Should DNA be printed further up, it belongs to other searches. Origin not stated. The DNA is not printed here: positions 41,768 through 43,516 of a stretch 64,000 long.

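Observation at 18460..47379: Seven paralogues of one uncharacterised right-handed beta-helix module, in two loci and three cellular addresses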

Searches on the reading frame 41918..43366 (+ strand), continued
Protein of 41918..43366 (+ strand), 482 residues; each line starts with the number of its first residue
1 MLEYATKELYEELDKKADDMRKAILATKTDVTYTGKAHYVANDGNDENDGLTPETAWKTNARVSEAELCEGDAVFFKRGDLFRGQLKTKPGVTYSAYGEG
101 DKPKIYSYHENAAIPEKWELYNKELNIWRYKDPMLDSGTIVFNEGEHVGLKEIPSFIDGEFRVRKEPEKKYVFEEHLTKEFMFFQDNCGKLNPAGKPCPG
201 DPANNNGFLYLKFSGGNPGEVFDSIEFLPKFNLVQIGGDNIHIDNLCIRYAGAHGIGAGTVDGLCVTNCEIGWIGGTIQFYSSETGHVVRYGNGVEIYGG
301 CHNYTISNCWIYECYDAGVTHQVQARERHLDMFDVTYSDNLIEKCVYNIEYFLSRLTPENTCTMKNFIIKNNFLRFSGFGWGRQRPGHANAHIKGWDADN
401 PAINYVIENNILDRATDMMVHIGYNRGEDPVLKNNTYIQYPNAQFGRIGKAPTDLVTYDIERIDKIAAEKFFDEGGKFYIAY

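Call 53: search_protein_families(library=pfam, alignment_id=A6, max_evalue=0.00001)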
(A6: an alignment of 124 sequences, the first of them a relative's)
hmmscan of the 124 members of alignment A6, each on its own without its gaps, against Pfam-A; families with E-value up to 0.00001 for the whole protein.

A. member 1, L001:8785-9855:+ (357 aa): 1 family
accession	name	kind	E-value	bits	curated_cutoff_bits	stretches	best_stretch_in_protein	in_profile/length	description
PF01757.29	Acyl_transf_3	-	8e-19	68.3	31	1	17-343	4-325/326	Acyltransferase domain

B. families by the number of members that match (of 124 scanned): 138 families (the first 25 are shown)
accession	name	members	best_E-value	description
PF12833.13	HTH_18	5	2.3e-23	Helix-turn-helix domain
PF00165.29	HTH_AraC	5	1.2e-20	Bacterial regulatory helix-turn-helix proteins, AraC family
PF00892.27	EamA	4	2.9e-37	EamA-like transporter family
PF01475.25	FUR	4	5.4e-22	Ferric uptake regulator family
PF02311.25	AraC_binding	3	1.3e-11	AraC-like ligand binding domain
PF05833.16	NFACT_N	2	3.8e-132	NFACT N-terminal and middle domains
PF00474.23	SSF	2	2.3e-49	Sodium:solute symporter family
PF01554.23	MatE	2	1e-47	MatE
PF07690.21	MFS_1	2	1.8e-45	Major Facilitator Superfamily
PF22725.1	GFO_IDH_MocA_C3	2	1.7e-27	GFO/IDH/MocA C-terminal domain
PF01408.29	GFO_IDH_MocA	2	4.5e-27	Oxidoreductase family, NAD-binding Rossmann fold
PF00702.32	Hydrolase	2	9.3e-25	haloacid dehalogenase-like hydrolase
PF13419.12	HAD_2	2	3.5e-24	Haloacid dehalogenase-like hydrolase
PF00924.24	MS_channel_2nd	2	3.8e-22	Mechanosensitive ion channel, beta-domain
PF01757.29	Acyl_transf_3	2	1.4e-20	Acyltransferase domain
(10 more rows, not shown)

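Call 70: search_protein_families(library=pfam, proteins=[L002:7902-9746:+, L002:5967-6929:+, L074:5685-7478:+, L074:4695-5657:+, L074:3562-4335:+, L074:1902-3212:+, L074:15701-16825:-, L074:16818-17876:-, L074:17963-19120:-, L002:15538-16605:+], max_evalue=0.001)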
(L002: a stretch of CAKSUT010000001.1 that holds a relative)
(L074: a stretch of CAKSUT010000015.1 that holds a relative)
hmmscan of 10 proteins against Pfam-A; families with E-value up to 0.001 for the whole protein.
L002:7902-9746:+ (615 aa): 3 families
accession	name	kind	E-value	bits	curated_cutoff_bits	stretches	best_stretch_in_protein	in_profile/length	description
PF07944.18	Beta-AFase-like_GH127_cat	-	1e-96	324.7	24.9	1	11-407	2-375/376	Beta-L-arabinofuranosidase, GH127 catalytic domain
PF20737.2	Glyco_hydro127C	-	2.4e-21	75.7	23.7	1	502-607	2-70/71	Glycoside hydrolase family 127 C-terminal domain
PF20736.2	Glyco_hydro127M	-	2.6e-08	34.3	24.2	1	418-499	2-95/95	Beta-L-arabinofuranosidase, GH127 middle domain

L002:5967-6929:+ (321 aa): 1 family
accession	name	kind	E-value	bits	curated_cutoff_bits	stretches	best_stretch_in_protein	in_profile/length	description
PF02557.22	VanY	-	1.7e-39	135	25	1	162-299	2-132/132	D-alanyl-D-alanine carboxypeptidase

L074:5685-7478:+ (598 aa): 3 families
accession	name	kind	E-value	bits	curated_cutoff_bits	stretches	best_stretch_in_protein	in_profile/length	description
PF05833.16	NFACT_N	-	3.8e-132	441.7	31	1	7-453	4-446/456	NFACT N-terminal and middle domains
PF05670.18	NFACT-R_1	-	1.4e-08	35.7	29.8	1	477-570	2-98/112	NFACT protein RNA binding domain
PF18297.6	NFACT-R_2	-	3.6e-08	33.9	26.9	1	480-566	4-86/104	NFACT protein RNA binding domain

L074:4695-5657:+ (321 aa): 1 family
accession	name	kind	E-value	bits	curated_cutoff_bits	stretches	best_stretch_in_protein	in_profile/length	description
PF01784.24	DUF34_NIF3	-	1.2e-70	238.5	23.4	1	61-310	2-252/256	Duf34/NIF3 (NGG1p interacting factor 3)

L074:3562-4335:+ (258 aa): 2 families
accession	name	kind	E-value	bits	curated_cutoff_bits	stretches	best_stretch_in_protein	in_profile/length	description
PF12847.13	Methyltransf_18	-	3e-41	141.4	27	2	86-186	51-151/151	Methyltransferase domain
PF04816.18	TrmK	-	1.2e-37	129.9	27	1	39-237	2-187/205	tRNA (adenine(22)-N(1))-methyltransferase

L074:1902-3212:+ (437 aa): 2 families
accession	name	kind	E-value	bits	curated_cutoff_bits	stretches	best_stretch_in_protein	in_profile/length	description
PF13472.12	Lipase_GDSL_2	-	2.3e-19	71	32.9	1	99-268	2-176/178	GDSL-like Lipase/Acylhydrolase family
PF00657.28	Lipase_GDSL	-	1.1e-06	29.4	23.6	1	96-273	1-206/208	GDSL-like Lipase/Acylhydrolase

L074:15701-16825:- (374 aa): 1 family
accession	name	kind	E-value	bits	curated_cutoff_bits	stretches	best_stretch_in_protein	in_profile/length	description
PF04551.19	GcpE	-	1.7e-140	468.4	32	1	32-373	1-343/343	GcpE protein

L074:16818-17876:- (352 aa): 1 family
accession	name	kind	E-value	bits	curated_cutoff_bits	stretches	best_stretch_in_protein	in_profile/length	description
PF02163.28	Peptidase_M50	-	1e-60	205.3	27.2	1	7-336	2-220/221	Peptidase family M50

L074:17963-19120:- (385 aa): 3 families
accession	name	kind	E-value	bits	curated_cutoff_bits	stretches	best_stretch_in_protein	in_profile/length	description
PF02670.22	DXP_reductoisom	-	6.1e-40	137.3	21.7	1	4-128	1-129/129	1-deoxy-D-xylulose 5-phosphate reductoisomerase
PF08436.17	DXP_redisom_C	-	1.7e-36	124.6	26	1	142-225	1-84/84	1-deoxy-D-xylulose 5-phosphate reductoisomerase C-terminal domain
PF13288.12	DXPR_C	-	3e-34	118.2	27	1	257-374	1-114/115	DXP reductoisomerase C-terminal domain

L002:15538-16605:+ (356 aa): 1 family
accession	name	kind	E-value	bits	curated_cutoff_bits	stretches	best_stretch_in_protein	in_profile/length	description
PF01757.29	Acyl_transf_3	-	1.4e-20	74.1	31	1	17-342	4-325/326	Acyltransferase domain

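Call 72: search_protein_families(library=pfam, alignment_id=A8, max_evalue=0.00001)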
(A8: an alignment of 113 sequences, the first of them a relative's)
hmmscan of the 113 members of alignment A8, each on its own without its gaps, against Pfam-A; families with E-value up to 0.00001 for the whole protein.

A. member 1, L001:9918-10541:- (207 aa): 1 family
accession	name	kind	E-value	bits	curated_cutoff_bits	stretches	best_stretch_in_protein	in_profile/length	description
PF01813.22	ATP-synt_D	-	2e-56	191.4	25.7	1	12-202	1-196/196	ATP synthase subunit D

B. families by the number of members that match (of 113 scanned): 115 families (the first 25 are shown)
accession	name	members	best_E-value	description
PF13306.12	LRR_5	4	2.4e-148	BspA type Leucine rich repeat region (6 copies)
PF02901.20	PFL-like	4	4.7e-93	Pyruvate formate lyase-like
PF00881.29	Nitroreductase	4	6.6e-25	Nitroreductase family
PF01228.26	Gly_radical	4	1.3e-20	Glycine radical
PF14512.11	TM1586_NiRdase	4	4.2e-17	Putative TM nitroreductase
PF21349.2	RUBY_RBDX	4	1.5e-12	Rubrerythrin, rubredoxin-like domain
PF02690.20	Na_Pi_cotrans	3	4e-61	Na+/Pi-cotransporter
PF00480.26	ROK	3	1.7e-55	ROK family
PF01895.24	PhoU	3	4.7e-30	PhoU domain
PF02915.23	Rubrerythrin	3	1.3e-27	Rubrerythrin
PF13855.12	LRR_8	3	1.2e-21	Leucine rich repeat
PF00753.33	Lactamase_B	3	3.8e-10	Metallo-beta-lactamase superfamily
PF00210.30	Ferritin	3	7.2e-07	Ferritin-like domain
PF01784.24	DUF34_NIF3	2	2.3e-71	Duf34/NIF3 (NGG1p interacting factor 3)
PF13561.12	adh_short_C2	2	1.5e-64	Enoyl-(Acyl carrier protein) reductase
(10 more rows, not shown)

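Call 77: find_encoding_contigs(protein=window:41918-43366:+, flank=2000, max_places=4)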
Protein window:41918-43366:+ (482 aa): no gene with exactly this product is on record in the collection.

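Call 79: search_protein_families(library=pfam, proteins=[L007:6085-7110:+, L007:7125-7973:+, L007:9560-9925:+, L007:14440-17055:+, L052:5846-7336:+, L052:2-1567:+, L004:13020-15782:-, L053:7511-8311:+, L075:8968-9822:+, L053:13005-14552:-], max_evalue=0.001)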
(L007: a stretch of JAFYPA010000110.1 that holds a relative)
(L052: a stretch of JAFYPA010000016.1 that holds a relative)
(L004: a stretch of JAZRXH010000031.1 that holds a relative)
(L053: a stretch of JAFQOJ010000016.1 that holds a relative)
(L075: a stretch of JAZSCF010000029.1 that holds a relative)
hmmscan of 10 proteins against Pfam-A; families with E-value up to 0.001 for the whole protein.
L007:6085-7110:+ (342 aa): 1 family
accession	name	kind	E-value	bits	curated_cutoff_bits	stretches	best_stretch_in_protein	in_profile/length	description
PF00150.24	Cellulase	-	6.4e-23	82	23.5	1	35-308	25-269/272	Cellulase (glycosyl hydrolase family 5)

L007:7125-7973:+ (283 aa): 1 family
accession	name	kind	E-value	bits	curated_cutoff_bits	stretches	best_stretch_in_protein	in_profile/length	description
PF04909.20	Amidohydro_2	-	7.6e-08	32.9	26.4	1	3-231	1-247/289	Amidohydrolase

L007:9560-9925:+ (122 aa): 0 families

L007:14440-17055:+ (872 aa): 1 family
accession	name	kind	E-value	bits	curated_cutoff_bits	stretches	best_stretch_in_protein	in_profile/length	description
PF00404.24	Dockerin_1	-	1.5e-06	28.7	22.9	1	813-866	1-52/57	Dockerin type I domain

L052:5846-7336:+ (497 aa): 0 families

L052:2-1567:+ (522 aa): 1 family
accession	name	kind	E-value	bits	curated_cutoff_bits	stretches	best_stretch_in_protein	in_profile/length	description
PF00395.25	SLH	-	7.1e-34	116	20.8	3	378-419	2-44/44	S-layer homology domain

L004:13020-15782:- (920 aa): 5 families
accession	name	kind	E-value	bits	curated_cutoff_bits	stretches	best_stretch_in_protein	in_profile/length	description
PF22666.2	Glyco_hydro_2_N2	-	5e-19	69.4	27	1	40-162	11-133/167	Glycosyl hydrolase 2 galactose-binding domain-like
PF02837.24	Glyco_hydro_2_N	-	3.9e-09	37.1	28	1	17-198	3-165/169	Glycosyl hydrolases family 2, sugar binding domain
PF02836.23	Glyco_hydro_2_C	-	1.6e-06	27.9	21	1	426-600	57-238/302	Glycosyl hydrolases family 2, TIM barrel domain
PF17753.7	Ig_mannosidase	-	1.9e-06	27.9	22.6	1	844-900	13-66/81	Ig-fold domain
PF00703.27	Glyco_hydro_2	-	0.00012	23.2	23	1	265-355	32-109/109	Glycosyl hydrolases family 2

L053:7511-8311:+ (267 aa): 0 families

L075:8968-9822:+ (285 aa): 0 families

L053:13005-14552:- (515 aa): 1 family
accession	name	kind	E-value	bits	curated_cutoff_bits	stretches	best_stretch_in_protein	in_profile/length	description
PF00474.23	SSF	-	2.3e-49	168.8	22.8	1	35-451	1-406/406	Sodium:solute symporter family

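Call 85: fold_search(model_id=the predicted structure, library=viral)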
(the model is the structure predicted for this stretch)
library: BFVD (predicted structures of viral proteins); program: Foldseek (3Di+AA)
matches with E <= 10: 770; with E <= 0.001: 52
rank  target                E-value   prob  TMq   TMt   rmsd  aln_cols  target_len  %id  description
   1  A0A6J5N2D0            3.7e-13  1.00  0.44  0.33  18.9       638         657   16  Right handed beta helix region [uncultured Caudovirales phage]
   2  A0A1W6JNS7            2.7e-10  1.00  0.41  0.29  10.2       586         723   12  (no name in the UniProt tables at hand)
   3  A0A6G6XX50            4.5e-10  1.00  0.44  0.39  10.1       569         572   13  (no name in the UniProt tables at hand)
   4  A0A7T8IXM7            5.3e-09  1.00  0.38  0.18  10.9       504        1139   11  (no name in the UniProt tables at hand)
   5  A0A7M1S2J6            7.0e-09  1.00  0.43  0.20  12.5       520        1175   14  Right handed beta helix domain-containing protein [uncultured phage cr126_1]
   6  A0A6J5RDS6            8.0e-09  1.00  0.32  0.24  14.0       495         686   14  Right handed beta helix region [uncultured Caudovirales phage]
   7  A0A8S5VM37            8.4e-09  1.00  0.47  0.24   9.9       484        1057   12  (no name in the UniProt tables at hand)
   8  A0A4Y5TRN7            5.7e-08  1.00  0.41  0.30   9.4       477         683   13  Tail fiber protein [Serratia phage Moabite]
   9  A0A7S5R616            6.9e-08  1.00  0.33  0.22  10.5       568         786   11  (no name in the UniProt tables at hand)
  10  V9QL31                1.3e-07  1.00  0.35  0.31  12.6       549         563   11  (no name in the UniProt tables at hand)
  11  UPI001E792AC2         1.4e-07  1.00  0.42  0.42   9.5       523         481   11  (no name look-up for this kind of identifier)
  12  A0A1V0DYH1            3.6e-06  1.00  0.44  0.33   7.9       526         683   10  (no name in the UniProt tables at hand)
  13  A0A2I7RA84            3.7e-06  1.00  0.32  0.24  10.8       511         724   10  (no name in the UniProt tables at hand)
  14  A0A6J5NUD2            4.9e-06  1.00  0.24  0.23  16.7       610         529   11  Right handed beta helix domain-containing protein [uncultured Caudovirales phage]
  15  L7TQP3                5.6e-06  1.00  0.39  0.23   9.1       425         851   12  Tailspike protein [Acinetobacter phage AB3]
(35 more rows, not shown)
